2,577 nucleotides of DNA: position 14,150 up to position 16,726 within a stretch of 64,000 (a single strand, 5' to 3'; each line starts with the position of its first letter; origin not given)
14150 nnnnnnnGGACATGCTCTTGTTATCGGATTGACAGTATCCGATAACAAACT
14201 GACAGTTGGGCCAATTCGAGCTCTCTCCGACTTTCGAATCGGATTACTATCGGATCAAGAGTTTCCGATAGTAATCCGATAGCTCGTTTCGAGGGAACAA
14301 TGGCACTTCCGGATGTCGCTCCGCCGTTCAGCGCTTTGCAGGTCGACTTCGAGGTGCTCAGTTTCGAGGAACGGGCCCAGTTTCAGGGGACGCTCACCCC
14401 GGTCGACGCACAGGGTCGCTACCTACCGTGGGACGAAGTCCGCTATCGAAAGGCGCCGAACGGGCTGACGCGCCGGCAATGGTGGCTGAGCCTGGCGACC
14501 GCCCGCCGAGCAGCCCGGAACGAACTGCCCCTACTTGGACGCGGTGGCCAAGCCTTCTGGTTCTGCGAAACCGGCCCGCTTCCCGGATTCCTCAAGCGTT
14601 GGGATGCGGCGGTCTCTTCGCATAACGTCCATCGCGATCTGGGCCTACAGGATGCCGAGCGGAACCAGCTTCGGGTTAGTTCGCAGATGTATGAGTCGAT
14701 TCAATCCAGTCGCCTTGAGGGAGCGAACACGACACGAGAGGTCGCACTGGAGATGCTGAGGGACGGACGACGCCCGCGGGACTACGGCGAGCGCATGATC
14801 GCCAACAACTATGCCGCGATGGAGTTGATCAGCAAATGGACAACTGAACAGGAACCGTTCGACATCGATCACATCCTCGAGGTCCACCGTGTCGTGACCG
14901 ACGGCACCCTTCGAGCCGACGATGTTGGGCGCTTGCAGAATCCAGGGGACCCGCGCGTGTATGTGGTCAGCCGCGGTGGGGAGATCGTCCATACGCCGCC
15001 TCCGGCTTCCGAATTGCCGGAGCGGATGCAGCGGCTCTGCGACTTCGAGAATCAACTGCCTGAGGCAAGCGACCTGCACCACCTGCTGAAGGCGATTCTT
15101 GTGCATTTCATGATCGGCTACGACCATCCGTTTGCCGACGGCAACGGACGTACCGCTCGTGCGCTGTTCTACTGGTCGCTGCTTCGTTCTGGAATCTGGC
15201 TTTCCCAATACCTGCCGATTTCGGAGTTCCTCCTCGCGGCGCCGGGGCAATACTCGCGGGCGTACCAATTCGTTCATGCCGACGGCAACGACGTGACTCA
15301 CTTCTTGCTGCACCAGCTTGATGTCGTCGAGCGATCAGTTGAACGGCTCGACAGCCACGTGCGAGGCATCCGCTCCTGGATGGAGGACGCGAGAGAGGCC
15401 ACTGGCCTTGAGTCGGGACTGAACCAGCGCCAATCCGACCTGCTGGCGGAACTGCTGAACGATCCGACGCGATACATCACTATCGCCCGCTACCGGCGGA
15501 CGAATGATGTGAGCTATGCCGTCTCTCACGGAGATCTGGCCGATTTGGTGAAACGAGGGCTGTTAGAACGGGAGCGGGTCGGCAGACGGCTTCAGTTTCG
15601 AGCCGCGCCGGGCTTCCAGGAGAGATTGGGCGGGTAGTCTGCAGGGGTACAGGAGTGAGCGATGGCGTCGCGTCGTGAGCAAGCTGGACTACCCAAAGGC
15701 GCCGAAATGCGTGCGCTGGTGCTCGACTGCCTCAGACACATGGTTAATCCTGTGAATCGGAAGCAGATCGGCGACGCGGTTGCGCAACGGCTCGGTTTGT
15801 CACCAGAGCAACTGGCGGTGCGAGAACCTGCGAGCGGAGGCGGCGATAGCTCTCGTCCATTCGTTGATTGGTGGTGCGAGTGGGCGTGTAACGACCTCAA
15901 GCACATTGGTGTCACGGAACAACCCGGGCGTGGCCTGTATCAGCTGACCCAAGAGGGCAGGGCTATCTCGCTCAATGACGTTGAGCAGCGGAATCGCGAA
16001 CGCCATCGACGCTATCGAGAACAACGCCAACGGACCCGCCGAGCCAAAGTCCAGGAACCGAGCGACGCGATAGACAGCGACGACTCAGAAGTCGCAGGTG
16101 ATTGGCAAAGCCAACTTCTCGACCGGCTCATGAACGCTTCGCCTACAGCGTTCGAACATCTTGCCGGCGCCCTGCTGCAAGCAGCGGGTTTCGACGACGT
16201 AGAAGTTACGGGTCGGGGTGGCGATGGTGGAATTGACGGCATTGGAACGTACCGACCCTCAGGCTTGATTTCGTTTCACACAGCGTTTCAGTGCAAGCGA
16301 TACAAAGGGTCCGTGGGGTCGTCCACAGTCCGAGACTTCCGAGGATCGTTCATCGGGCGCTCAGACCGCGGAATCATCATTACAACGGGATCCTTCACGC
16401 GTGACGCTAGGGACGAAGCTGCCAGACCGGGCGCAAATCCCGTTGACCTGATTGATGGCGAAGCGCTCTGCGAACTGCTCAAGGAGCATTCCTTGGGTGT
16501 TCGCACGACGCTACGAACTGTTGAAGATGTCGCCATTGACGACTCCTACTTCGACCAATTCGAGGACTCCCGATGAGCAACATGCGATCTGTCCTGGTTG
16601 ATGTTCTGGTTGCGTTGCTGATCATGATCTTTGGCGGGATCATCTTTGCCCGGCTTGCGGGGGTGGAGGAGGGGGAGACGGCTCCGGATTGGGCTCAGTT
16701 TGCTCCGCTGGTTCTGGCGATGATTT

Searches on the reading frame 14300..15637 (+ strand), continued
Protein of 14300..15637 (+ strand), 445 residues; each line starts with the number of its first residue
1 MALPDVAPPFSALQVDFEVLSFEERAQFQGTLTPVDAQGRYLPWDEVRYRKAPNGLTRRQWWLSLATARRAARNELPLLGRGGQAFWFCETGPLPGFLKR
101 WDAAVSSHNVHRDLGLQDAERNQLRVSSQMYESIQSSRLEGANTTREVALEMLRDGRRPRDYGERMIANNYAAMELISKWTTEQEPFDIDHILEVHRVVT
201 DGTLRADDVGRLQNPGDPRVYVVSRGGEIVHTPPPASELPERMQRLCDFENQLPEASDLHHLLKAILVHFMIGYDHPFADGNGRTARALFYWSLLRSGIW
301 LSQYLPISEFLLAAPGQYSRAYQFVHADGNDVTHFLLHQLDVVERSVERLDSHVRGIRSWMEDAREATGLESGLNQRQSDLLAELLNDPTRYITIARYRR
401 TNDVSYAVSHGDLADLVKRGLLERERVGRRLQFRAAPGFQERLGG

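Call 73: fold_search(model_id=the predicted structure, library=pdb)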
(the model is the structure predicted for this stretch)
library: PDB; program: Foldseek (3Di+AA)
matches with E <= 10: 1132; with E <= 0.001: 43
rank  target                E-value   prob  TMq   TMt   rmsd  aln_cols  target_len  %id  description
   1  8cil_A                1.9e-10  1.00  0.51  0.61  10.7       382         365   18  Crystal structure of Coxiella burnetii Fic protein 2 (released 2023-11-15)
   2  7xux_A                7.0e-10  1.00  0.46  0.55   9.3       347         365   22  Crystal structure of a FIC domain containnig protein (released 2022-12-21)
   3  3zec_B                7.3e-10  1.00  0.57  0.67   6.3       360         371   17  Fic protein from SHEWANELLA ONEIDENSIS (E73G mutant) in complex with AMPPNP (released 2013-06-19)
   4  3zcn_A                9.5e-10  1.00  0.52  0.61   6.7       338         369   18  Fic protein from SHEWANELLA ONEIDENSIS in complex with ATP (released 2013-06-19)
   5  3zec_A                1.0e-09  1.00  0.56  0.66   6.4       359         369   19  Fic protein from SHEWANELLA ONEIDENSIS (E73G mutant) in complex with AMPPNP (released 2013-06-19)
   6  7cb8_A                1.0e-09  1.00  0.50  0.55   9.7       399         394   17  Structure of a FIC-domain protein from Mycobacterium marinum in complex with CDP (released 2021-08-18)
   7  3eqx_B                1.4e-09  1.00  0.57  0.68   6.0       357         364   18  CRYSTAL STRUCTURE OF A FIC FAMILY PROTEIN (SO_4266) FROM SHEWANELLA ONEIDENSIS AT 1.6 A RESOLUTION (released 2008-10-14)
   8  8cil_B                1.5e-09  1.00  0.48  0.59  11.8       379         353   17  Crystal structure of Coxiella burnetii Fic protein 2 (released 2023-11-15)
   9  3eqx_A                1.7e-09  1.00  0.53  0.62   6.4       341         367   19  CRYSTAL STRUCTURE OF A FIC FAMILY PROTEIN (SO_4266) FROM SHEWANELLA ONEIDENSIS AT 1.6 A RESOLUTION (released 2008-10-14)
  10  4rgl                  1.8e-09  1.00  0.45  0.59  11.0       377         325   20  Crystal structure of a Fic family protein (Dde_2494) from Desulfovibrio desulfuricans G20 at 2.70 A resolution (released 2014-10-29)
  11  7xux_B                4.2e-09  1.00  0.43  0.51   9.8       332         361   24  Crystal structure of a FIC domain containnig protein (released 2022-12-21)
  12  7cb8_B                4.6e-09  1.00  0.53  0.59   9.4       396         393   17  Structure of a FIC-domain protein from Mycobacterium marinum in complex with CDP (released 2021-08-18)
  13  6i7g_B                3.2e-08  1.00  0.46  0.59   4.2       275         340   22  Crystal structure of dimeric wild type FICD complexed with ATP (released 2019-09-25)
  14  9yz5_A                4.4e-08  1.00  0.43  0.57   4.5       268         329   23  human FicD bound with farnesyl pyrophosphate (released 2026-02-25)
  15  6i7j                  5.5e-08  1.00  0.44  0.57   4.3       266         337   23  Crystal structure of monomeric FICD mutant L258D (released 2019-09-25)
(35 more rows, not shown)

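Call 88: find_encoding_contigs(protein=P0068, flank=6000, max_places=3)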
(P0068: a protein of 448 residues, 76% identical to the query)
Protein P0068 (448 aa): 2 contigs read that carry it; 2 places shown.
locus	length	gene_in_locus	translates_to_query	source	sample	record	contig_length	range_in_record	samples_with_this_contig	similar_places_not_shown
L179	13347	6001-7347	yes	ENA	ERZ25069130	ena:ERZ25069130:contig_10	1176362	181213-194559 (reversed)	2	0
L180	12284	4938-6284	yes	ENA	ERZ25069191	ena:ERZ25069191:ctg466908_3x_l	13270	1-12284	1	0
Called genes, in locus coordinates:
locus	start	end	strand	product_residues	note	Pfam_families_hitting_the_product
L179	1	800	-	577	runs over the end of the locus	PF02463:SMC_N (faint), PF13175:AAA_15, PF13476:AAA_23 (weak), PF13304:AAA_21, PF13175:AAA_15 (weak)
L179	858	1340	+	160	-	PF07883:Cupin_2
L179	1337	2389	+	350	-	PF02615:Ldh_2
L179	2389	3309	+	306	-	-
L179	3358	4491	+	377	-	PF04909:Amidohydro_2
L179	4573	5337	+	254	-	-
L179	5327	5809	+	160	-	PF01850:PIN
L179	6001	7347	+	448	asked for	PF02661:Fic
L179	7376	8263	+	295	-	PF14338:Mrr_N, PF04471:Mrr_cat, PF22722:NA-iREase1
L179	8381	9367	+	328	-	PF00180:Iso_dh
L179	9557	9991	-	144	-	-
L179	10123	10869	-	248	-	PF14088:DUF4268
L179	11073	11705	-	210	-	PF00293:NUDIX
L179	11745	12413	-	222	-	PF16316:DUF4956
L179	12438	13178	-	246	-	PF09359:VTC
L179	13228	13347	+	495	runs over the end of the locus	PF08757:CotH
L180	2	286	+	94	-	?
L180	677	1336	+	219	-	PF02615:Ldh_2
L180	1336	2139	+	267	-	-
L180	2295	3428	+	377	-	PF04909:Amidohydro_2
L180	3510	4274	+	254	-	-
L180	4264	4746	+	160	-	PF01850:PIN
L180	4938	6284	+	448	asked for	PF02661:Fic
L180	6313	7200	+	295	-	PF14338:Mrr_N, PF04471:Mrr_cat, PF22722:NA-iREase1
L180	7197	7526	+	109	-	-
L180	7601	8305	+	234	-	PF00180:Iso_dh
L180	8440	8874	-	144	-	-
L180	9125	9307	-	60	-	-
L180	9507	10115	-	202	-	PF00293:NUDIX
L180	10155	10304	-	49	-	-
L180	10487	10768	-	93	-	-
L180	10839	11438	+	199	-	-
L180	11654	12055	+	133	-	-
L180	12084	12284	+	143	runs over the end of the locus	PF08757:CotH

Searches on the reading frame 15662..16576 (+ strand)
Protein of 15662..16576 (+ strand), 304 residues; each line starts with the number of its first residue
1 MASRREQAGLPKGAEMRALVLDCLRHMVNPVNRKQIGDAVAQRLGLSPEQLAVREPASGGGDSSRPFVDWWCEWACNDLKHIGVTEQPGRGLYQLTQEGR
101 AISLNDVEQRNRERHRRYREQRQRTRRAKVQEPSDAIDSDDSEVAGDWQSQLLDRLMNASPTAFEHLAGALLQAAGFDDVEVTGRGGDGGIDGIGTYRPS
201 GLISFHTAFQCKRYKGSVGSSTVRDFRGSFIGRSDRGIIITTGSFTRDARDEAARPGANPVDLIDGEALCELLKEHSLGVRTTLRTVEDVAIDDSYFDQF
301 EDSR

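Call 4: search_protein_families(library=pfam, proteins=[window:15662-16576:+], max_evalue=0.01)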
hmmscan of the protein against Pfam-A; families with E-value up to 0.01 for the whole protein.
window:15662-16576:+ (304 aa): 4 families
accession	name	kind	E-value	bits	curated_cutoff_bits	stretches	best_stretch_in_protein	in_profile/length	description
PF04471.18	Mrr_cat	-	9.9e-31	106.7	21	1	158-273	3-115/115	Restriction endonuclease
PF22722.2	NA-iREase1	-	5.3e-12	46.1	27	1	165-270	2-105/106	NACHT-associated inactive Restriction Endonuclease 1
PF14338.12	Mrr_N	-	4.9e-10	39.9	29.5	1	19-102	7-84/87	Mrr N-terminal domain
PF10356.15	RRG7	-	0.0021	17.9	22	0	209-250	89-137/185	Required for respiratory growth protein 7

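Call 5: search_protein_families(library=padloc, proteins=[window:15662-16576:+], max_evalue=0.01)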
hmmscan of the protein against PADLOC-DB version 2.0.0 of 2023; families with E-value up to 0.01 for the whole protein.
window:15662-16576:+ (304 aa): 9 families
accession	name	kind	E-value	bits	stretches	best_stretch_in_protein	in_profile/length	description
PDLC04796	PDC-S02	-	2.5e-34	116.9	1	125-301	212-383/390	-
PDLC04806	PDC-S02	-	6.4e-29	99.2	1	138-284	164-311/324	-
PDLC03657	mREase_IV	-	9.5e-27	92.1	1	131-298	144-315/317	Type IV methyl-directed restriction enzyme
PDLC04819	PDC-S02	-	6.3e-17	59.8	1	99-276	137-309/334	-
PDLC04815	PDC-S02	-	4.2e-10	37.5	1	102-255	143-301/346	-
PDLC03663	mREase_IV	-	2.4e-09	34.4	1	156-276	409-526/544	Type IV methyl-directed restriction enzyme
PDLC03203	mREase_II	-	1.1e-06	26.1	1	158-279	251-377/393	Type II methyl-directed restriction enzyme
PDLC03852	LmuA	-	1.2e-06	26.8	1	153-222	12-83/336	-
PDLC02416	Aga_REase-TIR-PNTD1-PNTD2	-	0.00012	18.9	1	157-275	6-125/572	Class I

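Call 34: search_solved_structures(query=window:15662-16573:+, max_evalue=0.001, show_alignments=1)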
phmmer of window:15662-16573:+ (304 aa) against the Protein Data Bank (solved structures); distinct sequences matched with E-value up to 0.001: 0.

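Call 49: search_protein_families(library=ncbifam, proteins=[window:15662-16576:+], max_evalue=0.001)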
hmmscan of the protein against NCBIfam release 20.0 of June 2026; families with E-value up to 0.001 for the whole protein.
window:15662-16576:+ (304 aa): 0 families

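Call 52: find_related_loci(query=A4, collection=metagenome_contigs, flank=5000)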
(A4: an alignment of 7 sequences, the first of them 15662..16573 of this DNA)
Query A4 (304 aa) in metagenome_contigs; peptide patterns used: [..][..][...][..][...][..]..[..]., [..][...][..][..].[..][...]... (x = any residue, [..] = any of these).
168 stretches matched a pattern; 82 encode a relative of the query (tblastn E <= 1e-3); the best 80 are kept; 80 distinct loci.
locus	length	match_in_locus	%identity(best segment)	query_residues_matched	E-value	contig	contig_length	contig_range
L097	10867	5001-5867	53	1-302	4e-90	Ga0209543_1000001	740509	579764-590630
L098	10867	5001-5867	53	1-302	4e-90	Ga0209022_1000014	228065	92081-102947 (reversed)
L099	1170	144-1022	46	1-301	1e-78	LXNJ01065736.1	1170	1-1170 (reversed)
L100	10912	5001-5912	46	3-299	6e-60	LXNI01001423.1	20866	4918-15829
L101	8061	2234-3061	37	10-300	3e-57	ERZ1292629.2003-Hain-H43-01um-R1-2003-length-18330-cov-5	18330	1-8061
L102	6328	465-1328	39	5-297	4e-57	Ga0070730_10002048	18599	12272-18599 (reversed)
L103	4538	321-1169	38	3-300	6e-56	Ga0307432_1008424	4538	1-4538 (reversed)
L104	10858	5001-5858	40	6-297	8e-58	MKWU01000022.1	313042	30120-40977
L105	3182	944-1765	44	20-300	4e-54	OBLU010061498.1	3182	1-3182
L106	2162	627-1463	40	10-299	9e-54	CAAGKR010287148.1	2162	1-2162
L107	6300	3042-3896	38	10-300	3e-52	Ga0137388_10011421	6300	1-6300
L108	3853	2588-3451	36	10-300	3e-51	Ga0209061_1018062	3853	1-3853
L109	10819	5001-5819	41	21-300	3e-51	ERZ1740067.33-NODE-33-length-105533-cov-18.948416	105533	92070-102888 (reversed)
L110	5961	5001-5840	39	10-297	3e-50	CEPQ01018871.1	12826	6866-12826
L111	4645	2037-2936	39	4-304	6e-50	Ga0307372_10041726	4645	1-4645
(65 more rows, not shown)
